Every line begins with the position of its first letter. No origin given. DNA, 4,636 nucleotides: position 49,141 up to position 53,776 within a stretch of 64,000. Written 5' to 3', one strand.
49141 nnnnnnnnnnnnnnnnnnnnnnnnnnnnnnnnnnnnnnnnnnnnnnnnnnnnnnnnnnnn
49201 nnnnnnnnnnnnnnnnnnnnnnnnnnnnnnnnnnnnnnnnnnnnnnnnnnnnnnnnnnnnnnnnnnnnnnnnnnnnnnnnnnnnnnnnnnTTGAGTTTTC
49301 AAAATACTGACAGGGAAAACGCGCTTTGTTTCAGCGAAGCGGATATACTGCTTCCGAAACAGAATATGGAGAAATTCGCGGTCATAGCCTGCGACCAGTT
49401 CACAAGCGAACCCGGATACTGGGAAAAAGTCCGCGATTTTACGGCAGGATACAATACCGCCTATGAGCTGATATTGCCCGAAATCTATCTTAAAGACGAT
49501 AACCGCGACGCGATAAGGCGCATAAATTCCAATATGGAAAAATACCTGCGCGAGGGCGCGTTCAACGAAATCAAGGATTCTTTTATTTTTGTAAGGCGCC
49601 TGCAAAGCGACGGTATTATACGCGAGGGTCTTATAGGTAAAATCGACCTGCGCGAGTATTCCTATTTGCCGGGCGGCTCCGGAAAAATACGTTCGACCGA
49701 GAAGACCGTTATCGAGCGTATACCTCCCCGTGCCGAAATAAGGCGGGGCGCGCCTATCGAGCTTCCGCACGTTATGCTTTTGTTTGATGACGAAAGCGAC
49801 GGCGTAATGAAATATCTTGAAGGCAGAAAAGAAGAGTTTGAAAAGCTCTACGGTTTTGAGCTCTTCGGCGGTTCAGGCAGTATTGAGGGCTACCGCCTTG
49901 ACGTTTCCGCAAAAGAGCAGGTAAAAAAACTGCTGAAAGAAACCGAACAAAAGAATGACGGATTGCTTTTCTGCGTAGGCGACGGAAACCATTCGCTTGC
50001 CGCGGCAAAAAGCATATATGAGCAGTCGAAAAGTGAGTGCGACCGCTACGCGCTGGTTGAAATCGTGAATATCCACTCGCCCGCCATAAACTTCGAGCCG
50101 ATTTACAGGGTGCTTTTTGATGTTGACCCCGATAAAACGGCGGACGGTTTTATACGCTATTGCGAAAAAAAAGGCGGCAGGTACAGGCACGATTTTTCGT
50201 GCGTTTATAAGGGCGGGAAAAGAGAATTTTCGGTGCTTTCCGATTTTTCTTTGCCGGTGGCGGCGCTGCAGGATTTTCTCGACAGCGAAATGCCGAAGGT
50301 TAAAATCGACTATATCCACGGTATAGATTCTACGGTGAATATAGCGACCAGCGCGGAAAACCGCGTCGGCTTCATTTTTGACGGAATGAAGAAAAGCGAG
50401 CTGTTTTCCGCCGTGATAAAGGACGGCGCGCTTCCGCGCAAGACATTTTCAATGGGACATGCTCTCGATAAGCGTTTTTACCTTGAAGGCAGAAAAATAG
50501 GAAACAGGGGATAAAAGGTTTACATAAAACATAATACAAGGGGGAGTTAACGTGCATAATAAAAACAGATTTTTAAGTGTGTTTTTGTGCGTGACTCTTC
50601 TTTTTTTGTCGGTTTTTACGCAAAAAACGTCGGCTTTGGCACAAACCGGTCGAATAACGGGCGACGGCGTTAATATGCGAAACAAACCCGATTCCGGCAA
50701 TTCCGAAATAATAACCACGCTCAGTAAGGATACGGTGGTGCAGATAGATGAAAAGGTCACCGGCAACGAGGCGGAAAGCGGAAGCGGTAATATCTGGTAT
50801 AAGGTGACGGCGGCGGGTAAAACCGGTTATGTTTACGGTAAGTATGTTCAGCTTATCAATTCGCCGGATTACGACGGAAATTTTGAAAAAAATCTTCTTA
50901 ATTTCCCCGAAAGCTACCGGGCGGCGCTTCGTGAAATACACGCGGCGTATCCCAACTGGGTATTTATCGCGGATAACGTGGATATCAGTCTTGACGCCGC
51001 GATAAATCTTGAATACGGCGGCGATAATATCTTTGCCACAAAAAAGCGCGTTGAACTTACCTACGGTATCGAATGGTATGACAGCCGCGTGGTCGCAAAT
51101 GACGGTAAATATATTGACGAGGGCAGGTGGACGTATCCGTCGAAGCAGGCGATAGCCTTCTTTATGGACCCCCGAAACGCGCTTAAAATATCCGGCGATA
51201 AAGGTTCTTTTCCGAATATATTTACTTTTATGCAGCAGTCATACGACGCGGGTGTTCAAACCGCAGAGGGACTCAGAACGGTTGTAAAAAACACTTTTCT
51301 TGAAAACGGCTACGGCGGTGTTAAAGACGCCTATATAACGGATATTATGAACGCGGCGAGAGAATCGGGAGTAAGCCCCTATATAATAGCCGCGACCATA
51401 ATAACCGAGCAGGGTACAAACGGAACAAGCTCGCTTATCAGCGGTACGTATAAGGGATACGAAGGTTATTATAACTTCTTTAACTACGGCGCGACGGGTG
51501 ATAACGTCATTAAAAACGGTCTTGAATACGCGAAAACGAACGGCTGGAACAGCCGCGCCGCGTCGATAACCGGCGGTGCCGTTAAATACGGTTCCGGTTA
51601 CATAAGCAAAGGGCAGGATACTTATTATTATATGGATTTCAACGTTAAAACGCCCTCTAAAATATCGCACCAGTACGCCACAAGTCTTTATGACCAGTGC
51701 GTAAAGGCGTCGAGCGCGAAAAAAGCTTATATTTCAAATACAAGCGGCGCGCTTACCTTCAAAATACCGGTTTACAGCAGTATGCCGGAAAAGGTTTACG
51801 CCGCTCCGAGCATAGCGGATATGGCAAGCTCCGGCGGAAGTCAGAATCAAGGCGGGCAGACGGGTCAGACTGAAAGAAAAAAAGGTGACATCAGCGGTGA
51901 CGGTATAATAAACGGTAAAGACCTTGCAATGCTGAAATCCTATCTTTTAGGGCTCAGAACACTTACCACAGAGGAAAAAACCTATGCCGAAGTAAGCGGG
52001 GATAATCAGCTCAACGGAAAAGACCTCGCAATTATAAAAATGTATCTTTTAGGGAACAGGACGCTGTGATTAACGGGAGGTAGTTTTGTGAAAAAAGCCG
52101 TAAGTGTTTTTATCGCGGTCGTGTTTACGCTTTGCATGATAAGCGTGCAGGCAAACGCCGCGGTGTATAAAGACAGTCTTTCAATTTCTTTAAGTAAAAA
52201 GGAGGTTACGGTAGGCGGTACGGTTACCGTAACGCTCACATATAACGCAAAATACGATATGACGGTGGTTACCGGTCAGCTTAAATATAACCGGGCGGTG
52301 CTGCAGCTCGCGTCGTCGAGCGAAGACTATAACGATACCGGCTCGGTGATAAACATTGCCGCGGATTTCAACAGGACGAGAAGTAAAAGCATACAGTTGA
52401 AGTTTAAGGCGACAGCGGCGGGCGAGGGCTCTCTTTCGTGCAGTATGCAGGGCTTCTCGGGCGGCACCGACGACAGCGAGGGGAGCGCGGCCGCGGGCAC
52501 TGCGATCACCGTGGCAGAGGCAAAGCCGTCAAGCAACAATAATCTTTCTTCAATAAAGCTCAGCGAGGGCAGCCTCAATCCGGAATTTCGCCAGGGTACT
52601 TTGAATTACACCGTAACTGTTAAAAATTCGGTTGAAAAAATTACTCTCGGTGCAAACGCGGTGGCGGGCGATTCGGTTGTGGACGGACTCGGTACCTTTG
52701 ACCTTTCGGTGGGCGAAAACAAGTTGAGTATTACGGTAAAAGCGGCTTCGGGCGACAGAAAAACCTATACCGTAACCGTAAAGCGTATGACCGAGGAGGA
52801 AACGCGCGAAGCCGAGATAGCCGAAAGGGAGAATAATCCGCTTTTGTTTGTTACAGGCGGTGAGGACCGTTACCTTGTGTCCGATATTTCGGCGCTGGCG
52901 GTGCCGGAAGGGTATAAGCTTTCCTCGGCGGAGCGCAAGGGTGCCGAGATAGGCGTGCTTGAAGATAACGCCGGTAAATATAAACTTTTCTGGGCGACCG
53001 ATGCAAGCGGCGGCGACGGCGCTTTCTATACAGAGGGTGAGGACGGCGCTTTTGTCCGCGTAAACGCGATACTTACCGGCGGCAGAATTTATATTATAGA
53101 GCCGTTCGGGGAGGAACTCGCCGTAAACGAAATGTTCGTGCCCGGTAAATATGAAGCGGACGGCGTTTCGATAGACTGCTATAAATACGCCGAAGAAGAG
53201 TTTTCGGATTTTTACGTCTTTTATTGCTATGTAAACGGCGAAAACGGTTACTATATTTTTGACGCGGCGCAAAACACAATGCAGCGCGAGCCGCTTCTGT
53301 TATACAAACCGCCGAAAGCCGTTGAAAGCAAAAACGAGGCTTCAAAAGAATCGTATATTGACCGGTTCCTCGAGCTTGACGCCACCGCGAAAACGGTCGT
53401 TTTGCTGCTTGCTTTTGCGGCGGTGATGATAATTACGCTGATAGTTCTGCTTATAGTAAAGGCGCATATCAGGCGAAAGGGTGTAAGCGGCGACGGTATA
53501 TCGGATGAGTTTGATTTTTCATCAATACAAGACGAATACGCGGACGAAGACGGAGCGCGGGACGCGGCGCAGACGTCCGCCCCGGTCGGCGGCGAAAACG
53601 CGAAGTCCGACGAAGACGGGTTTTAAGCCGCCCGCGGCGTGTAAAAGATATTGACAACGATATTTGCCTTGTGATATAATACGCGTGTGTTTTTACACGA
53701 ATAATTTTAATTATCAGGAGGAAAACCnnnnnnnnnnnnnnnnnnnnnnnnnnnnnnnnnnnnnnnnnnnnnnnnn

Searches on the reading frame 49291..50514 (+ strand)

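Call 59: search_protein_families(library=pfam, proteins=[window:49291-50514:+], max_evalue=0.0001)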
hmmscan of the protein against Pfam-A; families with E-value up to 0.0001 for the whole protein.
window:49291-50514:+ (407 aa): 1 family
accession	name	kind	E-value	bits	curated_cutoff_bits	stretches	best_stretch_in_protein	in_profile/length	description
PF06245.16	DUF1015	-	4.1e-45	154.5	25.8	1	23-331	11-323/325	Protein of unknown function (DUF1015)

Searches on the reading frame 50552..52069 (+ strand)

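Call 59: search_protein_families(library=pfam, proteins=[window:50552-52069:+], max_evalue=0.0001)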
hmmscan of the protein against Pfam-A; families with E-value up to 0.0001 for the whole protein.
window:50552-52069:+ (505 aa): 2 families
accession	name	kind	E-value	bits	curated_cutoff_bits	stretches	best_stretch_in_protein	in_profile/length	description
PF08239.17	SH3_3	-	7.9e-12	45.6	27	1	38-100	1-54/54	Bacterial SH3 domain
PF00404.24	Dockerin_1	-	1.3e-11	44.9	22.9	1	444-500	1-57/57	Dockerin type I domain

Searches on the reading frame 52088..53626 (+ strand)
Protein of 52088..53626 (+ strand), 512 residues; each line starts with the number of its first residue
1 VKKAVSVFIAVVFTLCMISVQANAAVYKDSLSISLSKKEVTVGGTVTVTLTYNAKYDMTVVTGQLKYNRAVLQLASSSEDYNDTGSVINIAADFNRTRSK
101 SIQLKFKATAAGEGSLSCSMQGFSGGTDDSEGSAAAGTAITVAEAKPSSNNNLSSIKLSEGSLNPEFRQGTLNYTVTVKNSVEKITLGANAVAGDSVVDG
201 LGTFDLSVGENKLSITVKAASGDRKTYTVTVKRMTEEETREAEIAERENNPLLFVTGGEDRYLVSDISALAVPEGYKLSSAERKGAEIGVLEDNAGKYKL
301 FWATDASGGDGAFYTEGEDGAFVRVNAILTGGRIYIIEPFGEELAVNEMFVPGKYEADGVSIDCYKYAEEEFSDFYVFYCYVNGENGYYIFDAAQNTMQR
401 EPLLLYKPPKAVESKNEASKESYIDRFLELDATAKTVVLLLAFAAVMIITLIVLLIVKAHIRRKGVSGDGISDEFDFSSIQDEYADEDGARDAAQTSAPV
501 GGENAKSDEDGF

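Call 59: search_protein_families(library=pfam, proteins=[window:52088-53626:+], max_evalue=0.0001)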
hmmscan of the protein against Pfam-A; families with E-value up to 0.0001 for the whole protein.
window:52088-53626:+ (512 aa): 1 family
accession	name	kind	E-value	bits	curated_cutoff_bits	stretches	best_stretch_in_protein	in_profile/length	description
PF12733.13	Cadherin-like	-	6.7e-09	36.5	24.2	1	154-233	2-88/89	Cadherin-like beta sandwich domain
